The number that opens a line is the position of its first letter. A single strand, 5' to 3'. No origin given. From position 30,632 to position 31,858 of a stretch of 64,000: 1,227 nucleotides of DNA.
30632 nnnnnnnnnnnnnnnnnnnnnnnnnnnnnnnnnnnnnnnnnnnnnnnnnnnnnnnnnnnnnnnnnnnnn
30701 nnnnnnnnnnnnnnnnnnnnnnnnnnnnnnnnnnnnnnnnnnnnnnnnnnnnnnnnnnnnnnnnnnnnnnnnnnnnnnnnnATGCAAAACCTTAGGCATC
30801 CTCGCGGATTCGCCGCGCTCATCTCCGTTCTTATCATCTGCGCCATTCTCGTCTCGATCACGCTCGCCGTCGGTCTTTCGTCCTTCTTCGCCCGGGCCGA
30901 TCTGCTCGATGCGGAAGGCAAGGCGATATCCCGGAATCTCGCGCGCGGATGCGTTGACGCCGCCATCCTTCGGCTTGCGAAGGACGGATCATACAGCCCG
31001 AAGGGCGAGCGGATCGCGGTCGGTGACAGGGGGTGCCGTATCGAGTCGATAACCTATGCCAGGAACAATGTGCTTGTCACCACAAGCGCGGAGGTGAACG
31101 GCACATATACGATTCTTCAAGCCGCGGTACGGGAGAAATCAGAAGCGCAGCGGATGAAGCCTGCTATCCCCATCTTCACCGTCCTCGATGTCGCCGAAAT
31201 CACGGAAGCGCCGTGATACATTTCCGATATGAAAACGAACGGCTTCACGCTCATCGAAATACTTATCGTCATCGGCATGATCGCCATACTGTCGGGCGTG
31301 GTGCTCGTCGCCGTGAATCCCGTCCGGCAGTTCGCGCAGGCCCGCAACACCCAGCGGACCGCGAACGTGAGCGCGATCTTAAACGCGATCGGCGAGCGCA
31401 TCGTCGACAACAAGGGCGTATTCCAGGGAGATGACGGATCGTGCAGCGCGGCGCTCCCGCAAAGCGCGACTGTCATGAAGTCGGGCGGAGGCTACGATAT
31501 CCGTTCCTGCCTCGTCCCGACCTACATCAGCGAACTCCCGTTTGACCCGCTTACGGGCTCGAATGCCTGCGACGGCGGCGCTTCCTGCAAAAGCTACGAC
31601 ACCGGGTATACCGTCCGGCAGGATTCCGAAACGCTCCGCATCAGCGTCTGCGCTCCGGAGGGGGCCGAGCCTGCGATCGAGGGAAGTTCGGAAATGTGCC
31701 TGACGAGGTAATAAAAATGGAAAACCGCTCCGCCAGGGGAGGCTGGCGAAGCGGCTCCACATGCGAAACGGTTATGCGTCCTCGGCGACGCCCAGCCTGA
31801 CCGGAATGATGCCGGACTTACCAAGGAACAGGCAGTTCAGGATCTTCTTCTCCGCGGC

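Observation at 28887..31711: Four-gene type IV pilin-like cluster including a pilin fused to an LVIVD-repeat beta-propeller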

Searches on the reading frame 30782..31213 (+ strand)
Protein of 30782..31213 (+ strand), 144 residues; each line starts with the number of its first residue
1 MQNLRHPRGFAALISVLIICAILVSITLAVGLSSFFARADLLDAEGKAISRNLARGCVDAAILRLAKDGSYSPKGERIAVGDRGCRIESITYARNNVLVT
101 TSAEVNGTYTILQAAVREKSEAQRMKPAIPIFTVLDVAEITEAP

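Call 6: search_protein_families(library=pfam, proteins=[window:30782-31213:+], max_evalue=1)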
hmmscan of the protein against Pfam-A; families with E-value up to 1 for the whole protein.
window:30782-31213:+ (144 aa): 2 families
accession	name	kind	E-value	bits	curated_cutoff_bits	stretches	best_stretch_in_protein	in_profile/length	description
PF21376.3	TOR1A_C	-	0.058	13.9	27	1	61-87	25-50/58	Torsin-1A, C-terminal domain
PF17870.6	Insulin_TMD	-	0.11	13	33.4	1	1-26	5-30/47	Insulin receptor trans-membrane segment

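Call 7: search_protein_families(library=ncbifam, proteins=[window:30782-31213:+], max_evalue=1)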
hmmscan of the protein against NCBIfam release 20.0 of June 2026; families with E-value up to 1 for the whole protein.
window:30782-31213:+ (144 aa): 1 family
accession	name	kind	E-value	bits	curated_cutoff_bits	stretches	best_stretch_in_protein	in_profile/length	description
NF037980.1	T2SS_GspK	equivalog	0.12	11.9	130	1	11-73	4-66/307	type II secretion system minor pseudopilin GspK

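Call 46: search_solved_structures(query=A3, max_evalue=10)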
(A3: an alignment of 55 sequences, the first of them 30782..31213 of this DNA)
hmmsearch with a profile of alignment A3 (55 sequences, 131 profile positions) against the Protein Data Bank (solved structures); distinct sequences matched with E-value up to 10: 4.
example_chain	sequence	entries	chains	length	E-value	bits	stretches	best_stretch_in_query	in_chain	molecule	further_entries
5lsp_A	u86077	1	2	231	0.034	17.3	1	62-127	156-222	Hepatocyte growth factor receptor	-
2uzx_B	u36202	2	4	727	0.59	13.2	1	62-127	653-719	HEPATOCYTE GROWTH FACTOR RECEPTOR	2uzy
6gcu_A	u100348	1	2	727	0.63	13.2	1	62-127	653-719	Hepatocyte growth factor receptor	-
7mo7_E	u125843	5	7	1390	1.3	12.2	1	62-127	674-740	Hepatocyte growth factor receptor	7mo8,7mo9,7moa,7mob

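Call 62: find_homologous_proteins(query=window:30782-31213:+, max_evalue=0.001)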
Query window:30782-31213:+ (144 aa): 1 proteins with E <= 0.001 among 57 candidates.
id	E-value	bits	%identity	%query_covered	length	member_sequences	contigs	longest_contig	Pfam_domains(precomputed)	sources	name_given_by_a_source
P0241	1.9e-84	298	100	100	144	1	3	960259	-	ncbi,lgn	ncbi:MAG: hypothetical protein WDN10_00760 [bacterium]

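Call 63: find_encoding_contigs(protein=P0241, flank=3000, max_places=3)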
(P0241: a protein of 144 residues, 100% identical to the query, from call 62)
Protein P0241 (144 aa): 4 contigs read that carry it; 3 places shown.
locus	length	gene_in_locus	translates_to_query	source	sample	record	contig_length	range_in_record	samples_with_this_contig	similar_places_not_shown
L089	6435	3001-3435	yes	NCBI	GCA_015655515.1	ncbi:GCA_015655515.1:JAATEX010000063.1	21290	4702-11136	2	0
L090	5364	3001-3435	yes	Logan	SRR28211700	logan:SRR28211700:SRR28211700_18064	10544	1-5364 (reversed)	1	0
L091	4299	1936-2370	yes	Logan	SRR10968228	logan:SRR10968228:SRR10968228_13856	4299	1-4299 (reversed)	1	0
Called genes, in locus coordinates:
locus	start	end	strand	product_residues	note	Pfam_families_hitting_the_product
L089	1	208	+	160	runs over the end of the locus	-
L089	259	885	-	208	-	PF00730:HhH-GPD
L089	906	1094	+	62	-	-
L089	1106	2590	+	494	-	-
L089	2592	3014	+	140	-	-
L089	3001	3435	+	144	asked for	-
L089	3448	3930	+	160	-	-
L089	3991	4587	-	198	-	-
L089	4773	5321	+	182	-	-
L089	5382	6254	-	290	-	PF02557:VanY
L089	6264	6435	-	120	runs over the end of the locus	PF00072:Response_reg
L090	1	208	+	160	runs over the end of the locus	-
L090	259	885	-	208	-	PF00730:HhH-GPD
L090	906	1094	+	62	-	-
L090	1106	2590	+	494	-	-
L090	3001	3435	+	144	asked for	-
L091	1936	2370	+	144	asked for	-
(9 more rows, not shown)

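Call 80: search_protein_families(library=ncbifam, alignment_id=A3, max_evalue=0.01)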
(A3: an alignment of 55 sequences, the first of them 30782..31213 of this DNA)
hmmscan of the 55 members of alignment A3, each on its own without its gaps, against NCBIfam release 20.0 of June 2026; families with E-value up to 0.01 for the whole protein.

A. member 1, window:30782-31213:+ (144 aa): 0 families

B. families by the number of members that match (of 55 scanned): 6 families
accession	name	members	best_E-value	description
NF037980.1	T2SS_GspK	3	5.4e-06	type II secretion system minor pseudopilin GspK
NF010008.0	PRK13481.1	1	6e-05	glycosyltransferase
TIGR00378.1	cax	1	0.003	calcium/proton exchanger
NF000391.1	EmrB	1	0.0052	multidrug efflux MFS transporter permease subunit EmrB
NF007660.0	PRK10332.1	1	0.0067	prepilin-type N-terminal cleavage/methylation domain-containing protein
NF033631.1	SLATT_5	1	0.0076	SLATT domain-containing protein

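Call 87: predict_structure(protein=window:30782-31213:+)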
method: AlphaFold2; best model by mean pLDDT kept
length: 144 residues; sequences in the alignment: 1
mean_pLDDT: 75.6   pTM: 0.56
mean pLDDT of the five models: 75.6, 74.3, 66.3, 61.3, 44.3
residues with pLDDT >= 90: 11; 70-90: 95; 50-70: 29; < 50: 9
segments of 3 or more residues with pLDDT < 50: 122-127
pLDDT, mean of each block of 10 residues (from residue 1): 60 90 90 70 77 85 75 77 83 81 79 78 50 75 53
secondary structure, 60 per line:
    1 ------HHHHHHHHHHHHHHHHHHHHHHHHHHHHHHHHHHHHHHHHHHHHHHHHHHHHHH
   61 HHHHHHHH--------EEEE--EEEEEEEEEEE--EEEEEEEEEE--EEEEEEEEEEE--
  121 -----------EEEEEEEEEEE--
elements in order: H7-68 E77-80 E83-93 E96-105 E108-118 E132-142

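Call 89: fold_search(model_id=the predicted structure, library=pdb)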
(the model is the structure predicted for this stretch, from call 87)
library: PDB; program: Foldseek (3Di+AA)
matches with E <= 10: 696; with E <= 0.001: 0
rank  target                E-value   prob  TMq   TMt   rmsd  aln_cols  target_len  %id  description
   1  4r80_A                1.8e-02  1.00  0.33  0.60   7.6        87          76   16  Crystal Structure of a De Novo Designed Beta Sheet Protein, Cystatin Fold, Northeast Structural Genomics Consortium (N (released 2014-09-24)
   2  5tph_A                6.6e-02  0.80  0.27  0.32  12.3       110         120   13  Crystal structure of a de novo designed protein homodimer with curved beta-sheet (released 2017-01-25)
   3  5u35_B                8.3e-02  0.93  0.25  0.29  10.1        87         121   14  Crystal structure of a de novo designed protein with curved beta-sheet (released 2017-01-25)
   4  6w90                  1.2e-01  0.75  0.25  0.27  10.9       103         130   19  De novo designed NTF2 fold protein NT-9 (released 2020-08-19)
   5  5tph_B                1.3e-01  0.60  0.28  0.33  13.2       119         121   13  Crystal structure of a de novo designed protein homodimer with curved beta-sheet (released 2017-01-25)
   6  5kph_MODEL_1_A        1.4e-01  0.98  0.34  0.56   9.3        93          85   12  Solution NMR Structure of Denovo Beta Sheet Design Protein, Northeast Structural Genomics Consortium (NESG) Ta (released 2016-09-28)
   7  5u35_A                2.0e-01  0.66  0.25  0.28  12.6        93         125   14  Crystal structure of a de novo designed protein with curved beta-sheet (released 2017-01-25)
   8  2l4v_MODEL_1_A        2.2e-01  0.75  0.30  0.32   8.8       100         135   12  Three Dimensional Structure of Pineapple Cystatin (released 2011-10-26)
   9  5trv                  2.8e-01  0.57  0.26  0.32  13.3        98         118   14  Crystal structure of a de novo designed protein with curved beta-sheet (released 2017-01-25)
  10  6zqa_UQ               3.1e-01  0.85  0.30  0.06   3.8        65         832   17  Cryo-EM structure of the 90S pre-ribosome from Saccharomyces cerevisiae, state A (Poly-Ala) (released 2020-09-23)
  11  6w3f_A                3.3e-01  0.30  0.22  0.26  11.3       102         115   14  Rd1NTF2_05_I64F_A80G_T94P_D101K_L106W (released 2020-04-15)
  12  5ts4_C                4.1e-01  0.60  0.30  0.41  10.6       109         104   10  Crystal structure of a de novo designed protein with curved beta-sheet (released 2017-01-25)
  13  3n7n_C                4.6e-01  0.54  0.34  0.31  13.8       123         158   11  Structure of Csm1/Lrs4 complex (released 2010-09-01)
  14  5tpj                  5.1e-01  0.47  0.26  0.31  11.5        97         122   18  Crystal structure of a de novo designed protein with curved beta-sheet (released 2017-01-25)
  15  5ml9_B                5.4e-01  0.21  0.24  0.32  10.6        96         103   11  Cocrystal structure of Fc gamma receptor IIIa interacting with Affimer F4, a specific binding protein which blocks IgG (released 2017-12-13)
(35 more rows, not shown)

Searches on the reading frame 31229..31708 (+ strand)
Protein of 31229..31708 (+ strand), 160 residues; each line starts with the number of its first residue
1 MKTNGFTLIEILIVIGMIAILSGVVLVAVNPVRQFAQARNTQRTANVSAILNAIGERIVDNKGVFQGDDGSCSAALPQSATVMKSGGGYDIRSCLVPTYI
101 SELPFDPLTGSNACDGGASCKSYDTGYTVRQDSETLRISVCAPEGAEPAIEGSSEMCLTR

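Call 6: search_protein_families(library=pfam, proteins=[window:31229-31708:+], max_evalue=1)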
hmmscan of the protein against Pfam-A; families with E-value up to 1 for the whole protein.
window:31229-31708:+ (160 aa): 2 families
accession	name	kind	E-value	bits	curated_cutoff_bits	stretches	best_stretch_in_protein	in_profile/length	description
PF07963.17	N_methyl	-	4.5e-05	23.3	21.2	1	2-26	3-27/27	Prokaryotic N-terminal methylation motif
PF23960.2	DUF7289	-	0.18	11.8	27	1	13-47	15-49/238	Family of unknown function (DUF7289)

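Call 7: search_protein_families(library=ncbifam, proteins=[window:31229-31708:+], max_evalue=1)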
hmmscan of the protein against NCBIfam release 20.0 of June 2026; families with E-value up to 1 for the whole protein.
window:31229-31708:+ (160 aa): 17 families
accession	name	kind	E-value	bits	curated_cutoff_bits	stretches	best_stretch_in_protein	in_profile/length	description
TIGR01708.2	typeII_sec_gspH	equivalog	1.8e-06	28.1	80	1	4-38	2-36/169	type II secretion system minor pseudopilin GspH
TIGR01710.1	typeII_sec_gspG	equivalog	8e-06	25.9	88.85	1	5-86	2-79/134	type II secretion system major pseudopilin GspG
NF007862.0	PRK10574.1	equivalog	1.3e-05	25.3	138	1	2-30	3-31/145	prepilin peptidase-dependent pilin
TIGR02532.1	IV_pilin_GFxxxE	domain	4.7e-05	23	16.3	1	4-26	2-24/24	prepilin-type N-terminal cleavage/methylation domain-containing protein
NF041013.1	T4P_ComGE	equivalog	7.6e-05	22.7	49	1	2-45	2-45/83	competence type IV pilus minor pilin ComGE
NF040999.1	pilin_ComGC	equivalog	0.0013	18.8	75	1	4-46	2-42/84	competence type IV pilus major pilin ComGC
NF041775.1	typeIV_PilA_Myxo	equivalog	0.0014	18.7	400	1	3-51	10-56/214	type IV pilin protein PilA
NF040982.1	ComGD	equivalog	0.0025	18.2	70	1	4-40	2-36/139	competence type IV pilus minor pilin ComGD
TIGR02596.1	TIGR02596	subfamily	0.0035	17.4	70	1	6-34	1-29/196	Verru_Chthon cassette protein D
NF007800.0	PRK10506.1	equivalog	0.0044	16.9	158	1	2-34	7-39/163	prepilin peptidase-dependent protein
TIGR01711.1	gspJ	equivalog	0.013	15.4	64.85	1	5-53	2-49/192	type II secretion system minor pseudopilin GspJ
NF038303.1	EPS_HpsB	equivalog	0.031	14.3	150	1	3-42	2-37/211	hormogonium polysaccharide secretion pseudopilin HpsB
NF041002.1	pilin_ComGF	equivalog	0.056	13.7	80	1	4-41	2-39/139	competence type IV pilus minor pilin ComGF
TIGR02523.1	type_IV_pilV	equivalog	0.067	13.7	52.2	1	4-63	2-59/139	type IV pilus modification protein PilV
TIGR01707.1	gspI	equivalog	0.086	13.3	44.35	1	5-41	1-34/101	type II secretion system minor pseudopilin GspI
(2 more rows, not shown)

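Call 48: search_solved_structures(query=A5, max_evalue=1)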
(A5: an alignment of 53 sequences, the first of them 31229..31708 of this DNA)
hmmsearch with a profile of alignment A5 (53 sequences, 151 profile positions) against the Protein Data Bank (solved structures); distinct sequences matched with E-value up to 1: 22.
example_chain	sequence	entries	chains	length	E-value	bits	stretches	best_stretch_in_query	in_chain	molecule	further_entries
9egp_A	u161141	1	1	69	4.5e-08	36.4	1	2-41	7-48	Geopilin domain 1 protein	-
7tgg_A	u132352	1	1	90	1.4e-07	34.9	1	2-61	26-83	Geopilin domain 1 protein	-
2m7g_A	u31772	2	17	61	8.1e-06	29.1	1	6-61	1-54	Geopilin domain 1 protein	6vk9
6gv9_A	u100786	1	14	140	2.9e-05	27.3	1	6-28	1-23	Prepilin peptidase-dependent protein D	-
8pfb_G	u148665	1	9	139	0.00012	25.3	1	6-79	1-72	Type IV pilin PilE1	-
8tj2_C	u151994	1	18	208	0.00015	25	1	6-53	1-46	Type IV major pilin protein PilA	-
6xxd_A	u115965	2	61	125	0.00035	23.8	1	6-36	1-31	PilA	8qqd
9laa_A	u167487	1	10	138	0.00042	23.6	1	2-26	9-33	Type IV pilin protein PilA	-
1oqw_A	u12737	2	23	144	0.00068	22.9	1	6-26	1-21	Fimbrial protein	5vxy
2hi2_A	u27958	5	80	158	0.00087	22.5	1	6-66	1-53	Fimbrial protein | PilA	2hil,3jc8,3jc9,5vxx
8tob_GA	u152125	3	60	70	0.0013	21.9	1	7-68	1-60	Fimbrial protein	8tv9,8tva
3sok_A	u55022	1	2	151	0.0019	21.4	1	6-31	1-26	Fimbrial protein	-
9lab_B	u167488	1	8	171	0.0025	21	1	2-23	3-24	MSHA major pilin subunit MshA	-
1ay2_A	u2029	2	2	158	0.0025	21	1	6-59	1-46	TYPE 4 PILIN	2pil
8p3b_A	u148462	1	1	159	0.0032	20.7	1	6-66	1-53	Fimbrial protein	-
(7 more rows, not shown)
